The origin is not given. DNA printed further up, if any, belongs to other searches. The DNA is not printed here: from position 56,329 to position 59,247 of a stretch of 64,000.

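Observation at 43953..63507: Candidate endogenous Polinton-like/NCLDV-like viral element (~19.5 kb) in a Giardia-like genome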

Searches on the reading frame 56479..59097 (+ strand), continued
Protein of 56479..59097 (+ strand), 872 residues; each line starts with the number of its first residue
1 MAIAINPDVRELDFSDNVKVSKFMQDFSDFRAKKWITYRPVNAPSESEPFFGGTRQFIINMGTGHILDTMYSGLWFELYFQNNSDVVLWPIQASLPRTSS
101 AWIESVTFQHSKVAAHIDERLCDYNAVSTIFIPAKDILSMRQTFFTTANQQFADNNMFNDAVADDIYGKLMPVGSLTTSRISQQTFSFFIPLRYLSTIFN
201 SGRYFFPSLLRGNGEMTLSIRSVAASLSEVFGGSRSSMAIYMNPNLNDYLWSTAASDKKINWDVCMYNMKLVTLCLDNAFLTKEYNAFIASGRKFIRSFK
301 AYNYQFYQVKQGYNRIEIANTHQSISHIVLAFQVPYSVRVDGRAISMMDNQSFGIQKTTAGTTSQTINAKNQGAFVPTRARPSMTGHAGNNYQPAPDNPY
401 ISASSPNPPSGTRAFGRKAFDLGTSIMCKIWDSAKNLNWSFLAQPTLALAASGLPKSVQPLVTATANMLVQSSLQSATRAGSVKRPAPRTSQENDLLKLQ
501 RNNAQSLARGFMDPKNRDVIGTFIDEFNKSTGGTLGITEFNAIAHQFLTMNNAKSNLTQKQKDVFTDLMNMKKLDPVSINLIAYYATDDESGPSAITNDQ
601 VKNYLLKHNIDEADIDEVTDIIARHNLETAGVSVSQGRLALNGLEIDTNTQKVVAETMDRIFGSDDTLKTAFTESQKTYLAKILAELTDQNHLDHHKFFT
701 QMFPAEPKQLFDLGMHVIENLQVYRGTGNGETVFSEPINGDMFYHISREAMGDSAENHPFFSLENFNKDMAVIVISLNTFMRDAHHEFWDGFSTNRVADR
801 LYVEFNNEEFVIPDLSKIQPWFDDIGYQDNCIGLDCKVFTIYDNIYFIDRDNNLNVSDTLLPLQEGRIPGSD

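Call 97: list_cluster_members(proteins=[P0146, P0143, P0145, P0144, P0147, P0148, P0141, P0142, P0149])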
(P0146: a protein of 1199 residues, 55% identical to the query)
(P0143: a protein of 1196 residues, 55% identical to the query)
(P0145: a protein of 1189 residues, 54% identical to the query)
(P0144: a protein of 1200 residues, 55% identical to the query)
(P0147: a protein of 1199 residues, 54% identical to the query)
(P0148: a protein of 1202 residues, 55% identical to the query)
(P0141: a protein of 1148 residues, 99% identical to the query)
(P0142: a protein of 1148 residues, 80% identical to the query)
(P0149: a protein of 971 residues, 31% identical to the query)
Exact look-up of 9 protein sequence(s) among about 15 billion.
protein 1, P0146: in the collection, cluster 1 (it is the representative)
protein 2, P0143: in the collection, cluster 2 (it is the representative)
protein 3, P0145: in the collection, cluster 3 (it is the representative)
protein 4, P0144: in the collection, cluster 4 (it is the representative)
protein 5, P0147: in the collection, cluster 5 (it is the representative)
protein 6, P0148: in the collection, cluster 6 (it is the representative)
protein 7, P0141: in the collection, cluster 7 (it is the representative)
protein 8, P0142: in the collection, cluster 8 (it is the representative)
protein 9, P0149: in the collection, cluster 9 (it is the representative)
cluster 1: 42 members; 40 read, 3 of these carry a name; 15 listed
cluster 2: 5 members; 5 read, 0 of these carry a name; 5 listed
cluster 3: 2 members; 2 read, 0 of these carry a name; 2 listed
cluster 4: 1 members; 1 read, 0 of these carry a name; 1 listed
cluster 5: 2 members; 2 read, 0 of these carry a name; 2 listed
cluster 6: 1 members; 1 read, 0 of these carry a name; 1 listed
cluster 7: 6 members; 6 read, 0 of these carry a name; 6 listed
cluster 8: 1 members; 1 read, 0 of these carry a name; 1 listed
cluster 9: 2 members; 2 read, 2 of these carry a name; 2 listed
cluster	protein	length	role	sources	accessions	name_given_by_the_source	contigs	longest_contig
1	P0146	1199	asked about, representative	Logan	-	-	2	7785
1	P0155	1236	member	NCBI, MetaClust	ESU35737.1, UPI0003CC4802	DNA polymerase type B, partial [Giardia duodenalis] | status=active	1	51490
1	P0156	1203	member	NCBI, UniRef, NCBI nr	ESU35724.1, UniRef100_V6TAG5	DNA polymerase type B [Giardia duodenalis] | DNA-directed DNA polymerase n=1 Tax=Giardia intestinalis TaxID=5741 RepID=V6TAG5_GIAIN | DNA polymerase type B [Giardia intestinalis]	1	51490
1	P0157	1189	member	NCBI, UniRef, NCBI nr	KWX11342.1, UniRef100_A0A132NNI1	hypothetical protein QR46_4698 [Giardia duodenalis assemblage B] | DNA-directed DNA polymerase n=1 Tax=Giardia duodenalis assemblage B TaxID=1394984 ... | hypothetical protein QR46_4698 [Giardia intestinalis assemblage B]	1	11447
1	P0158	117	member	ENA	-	-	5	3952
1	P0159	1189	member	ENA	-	-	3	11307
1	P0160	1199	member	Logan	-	-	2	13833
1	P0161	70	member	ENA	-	-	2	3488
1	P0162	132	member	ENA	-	-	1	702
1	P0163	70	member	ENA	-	-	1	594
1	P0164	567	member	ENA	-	-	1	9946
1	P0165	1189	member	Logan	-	-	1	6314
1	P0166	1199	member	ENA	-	-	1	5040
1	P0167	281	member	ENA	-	-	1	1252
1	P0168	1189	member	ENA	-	-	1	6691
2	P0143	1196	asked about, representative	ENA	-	-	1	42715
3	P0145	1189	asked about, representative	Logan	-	-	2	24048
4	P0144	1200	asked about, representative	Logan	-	-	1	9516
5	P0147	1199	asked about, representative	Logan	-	-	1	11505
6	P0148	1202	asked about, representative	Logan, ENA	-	-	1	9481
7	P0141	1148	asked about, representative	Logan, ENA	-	-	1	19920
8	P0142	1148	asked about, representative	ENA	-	-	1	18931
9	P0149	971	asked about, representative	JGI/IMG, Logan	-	hypothetical protein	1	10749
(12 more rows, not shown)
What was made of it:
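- NCBI annotates full-length PolBs in Giardia DH and assemblage B (call 97).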

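Call 103: search_solved_structures(query=P0145, max_evalue=0.01)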
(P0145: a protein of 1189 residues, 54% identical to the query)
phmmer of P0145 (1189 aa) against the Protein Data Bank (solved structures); distinct sequences matched with E-value up to 0.01: 1.
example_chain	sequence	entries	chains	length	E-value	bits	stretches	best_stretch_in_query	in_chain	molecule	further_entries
1xhx_A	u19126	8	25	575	0.0013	19.8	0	709-945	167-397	DNA polymerase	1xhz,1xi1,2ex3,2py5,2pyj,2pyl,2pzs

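Call 104: fold_search(model_id=the predicted structure, library=viral)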
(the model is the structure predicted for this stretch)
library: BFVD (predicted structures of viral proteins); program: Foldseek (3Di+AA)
matches with E <= 10: 382; with E <= 0.001: 26
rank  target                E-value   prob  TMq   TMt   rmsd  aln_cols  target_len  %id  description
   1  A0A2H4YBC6            3.5e-08  1.00  0.22  0.40   6.2       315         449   11  (no name in the UniProt tables at hand)
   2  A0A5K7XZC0            7.6e-07  1.00  0.21  0.34   8.7       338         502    8  Major capsid protein homolog protein [Abalone asfa-like virus]
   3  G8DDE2                1.9e-06  1.00  0.18  0.35  12.3       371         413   10  (no name in the UniProt tables at hand)
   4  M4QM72                4.2e-06  1.00  0.18  0.25  12.7       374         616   12  Uncharacterized protein [Tetraselmis viridis virus S1]
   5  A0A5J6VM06            4.6e-06  1.00  0.19  0.38  13.3       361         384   10  Major capsid protein [Megaviridae environmental sample]
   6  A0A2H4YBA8            5.6e-06  1.00  0.18  0.28  11.2       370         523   12  (no name in the UniProt tables at hand)
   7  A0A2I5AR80            5.9e-06  1.00  0.19  0.36  13.2       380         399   10  Major capsid protein [Gluconobacter phage GC1]
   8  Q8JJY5                7.6e-06  1.00  0.19  0.32   9.5       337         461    9  Major capsid protein [Spodoptera frugiperda ascovirus 1a]
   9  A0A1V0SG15            1.0e-05  1.00  0.20  0.29  10.3       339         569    7  NCLDV major capsid protein [Hokovirus HKV1]
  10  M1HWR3                1.5e-05  1.00  0.17  0.27  13.0       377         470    9  (no name in the UniProt tables at hand)
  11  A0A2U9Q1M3            3.0e-05  1.00  0.20  0.30  12.2       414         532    8  LO7 [Arowana adomavirus]
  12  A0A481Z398            5.1e-05  1.00  0.19  0.29  10.4       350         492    8  Major capsid protein [Pithovirus LCPAC001]
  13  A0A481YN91            7.5e-05  1.00  0.18  0.33   8.8       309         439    8  Major capsid protein [Pithovirus LCDPAC01]
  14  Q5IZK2                8.3e-05  1.00  0.20  0.26  15.8       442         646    8  B646L [African swine fever virus]
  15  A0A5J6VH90            1.3e-04  0.98  0.14  0.23  25.7       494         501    9  Major capsid protein [Megaviridae environmental sample]
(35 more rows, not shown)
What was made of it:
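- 56479..59097 (+): Double jelly-roll major capsid protein, GL50803_16690. A hypervariable, helical, AT-richer insert of 375 aa (aa 333-707, about 57475-58599) lies between the two conserved parts. BFVD Foldseek: 26 hits at E<=1e-3, most of them named capsid proteins (call 104).
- On Polinton/Maverick (polintovirus): BFVD Foldseek agrees (call 104).
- Closest known: Polinton-like viruses. Same: The TVS1 capsid is among the Foldseek hits (call 104).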

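Call 113: search_protein_families(library=pfam, proteins=[L010:3665-4390:+, L015:3658-5739:-], max_evalue=1)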
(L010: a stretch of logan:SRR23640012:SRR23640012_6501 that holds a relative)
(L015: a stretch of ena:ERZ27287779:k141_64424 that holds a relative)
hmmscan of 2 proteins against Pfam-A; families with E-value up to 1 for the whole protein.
L010:3665-4390:+ (241 aa): 0 families

L015:3658-5739:- (693 aa): 1 family
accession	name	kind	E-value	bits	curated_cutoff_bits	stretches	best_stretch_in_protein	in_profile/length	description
PF04355.18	BamE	-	0.0063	16.7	23.2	1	368-407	10-47/71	Outer membrane protein assembly factor BamE domain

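Call 116: find_encoding_contigs(protein=P0076, flank=10000, max_places=2)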
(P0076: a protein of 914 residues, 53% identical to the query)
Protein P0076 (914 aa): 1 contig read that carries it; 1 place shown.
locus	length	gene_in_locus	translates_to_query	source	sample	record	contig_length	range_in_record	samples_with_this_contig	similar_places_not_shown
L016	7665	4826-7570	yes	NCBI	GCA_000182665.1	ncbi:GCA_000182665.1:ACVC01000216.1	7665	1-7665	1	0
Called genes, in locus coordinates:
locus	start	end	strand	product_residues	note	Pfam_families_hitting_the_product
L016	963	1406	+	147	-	-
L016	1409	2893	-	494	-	-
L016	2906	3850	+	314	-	PF04665:Pox_A32 (faint)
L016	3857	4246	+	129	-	-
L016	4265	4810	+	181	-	-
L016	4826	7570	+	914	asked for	-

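Call 121: find_encoding_contigs(protein=P0061, flank=10000, max_places=6)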
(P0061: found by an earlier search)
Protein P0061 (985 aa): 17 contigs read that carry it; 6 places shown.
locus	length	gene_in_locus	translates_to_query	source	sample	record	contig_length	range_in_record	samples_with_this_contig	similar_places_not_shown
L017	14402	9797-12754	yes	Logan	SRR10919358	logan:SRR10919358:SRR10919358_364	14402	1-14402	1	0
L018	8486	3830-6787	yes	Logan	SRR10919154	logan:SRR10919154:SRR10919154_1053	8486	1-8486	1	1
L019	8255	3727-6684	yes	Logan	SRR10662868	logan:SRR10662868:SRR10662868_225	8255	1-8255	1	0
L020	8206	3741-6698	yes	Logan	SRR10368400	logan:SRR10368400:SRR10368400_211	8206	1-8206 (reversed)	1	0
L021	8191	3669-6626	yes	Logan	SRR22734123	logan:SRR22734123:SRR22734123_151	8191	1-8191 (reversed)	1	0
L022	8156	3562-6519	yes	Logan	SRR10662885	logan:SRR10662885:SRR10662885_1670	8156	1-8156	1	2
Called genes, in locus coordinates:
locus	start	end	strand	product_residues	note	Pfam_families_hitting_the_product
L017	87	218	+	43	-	-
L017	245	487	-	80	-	-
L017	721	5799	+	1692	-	-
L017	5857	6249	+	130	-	PF00808:CBFD_NFYB_HMF (faint), PF00125:Histone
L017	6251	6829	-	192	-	PF04101:Glyco_tran_28_C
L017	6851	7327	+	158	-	PF01641:SelR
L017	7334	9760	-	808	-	PF06733:DEAD_2, PF13307:Helicase_C_2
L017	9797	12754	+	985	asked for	PF14846:DUF4485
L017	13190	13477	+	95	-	-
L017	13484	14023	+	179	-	-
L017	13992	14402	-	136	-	?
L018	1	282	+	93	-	?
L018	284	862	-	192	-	PF04101:Glyco_tran_28_C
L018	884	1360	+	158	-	PF01641:SelR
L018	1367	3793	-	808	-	PF06733:DEAD_2, PF13307:Helicase_C_2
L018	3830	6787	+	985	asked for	PF14846:DUF4485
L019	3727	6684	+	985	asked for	PF14846:DUF4485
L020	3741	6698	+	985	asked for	PF14846:DUF4485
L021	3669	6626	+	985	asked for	PF14846:DUF4485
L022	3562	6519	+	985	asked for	PF14846:DUF4485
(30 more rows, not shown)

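Call 124: search_protein_families(library=ncbifam, proteins=[L015:15182-16192:-], max_evalue=0.05)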
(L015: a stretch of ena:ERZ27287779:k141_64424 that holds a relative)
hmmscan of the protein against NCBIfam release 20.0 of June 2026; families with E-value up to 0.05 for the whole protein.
L015:15182-16192:- (336 aa): 1 family
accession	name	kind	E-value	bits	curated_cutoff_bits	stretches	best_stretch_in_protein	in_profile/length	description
NF033577.2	transpos_IS481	equivalog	0.0085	15.6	224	1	11-92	131-220/284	IS481 family transposase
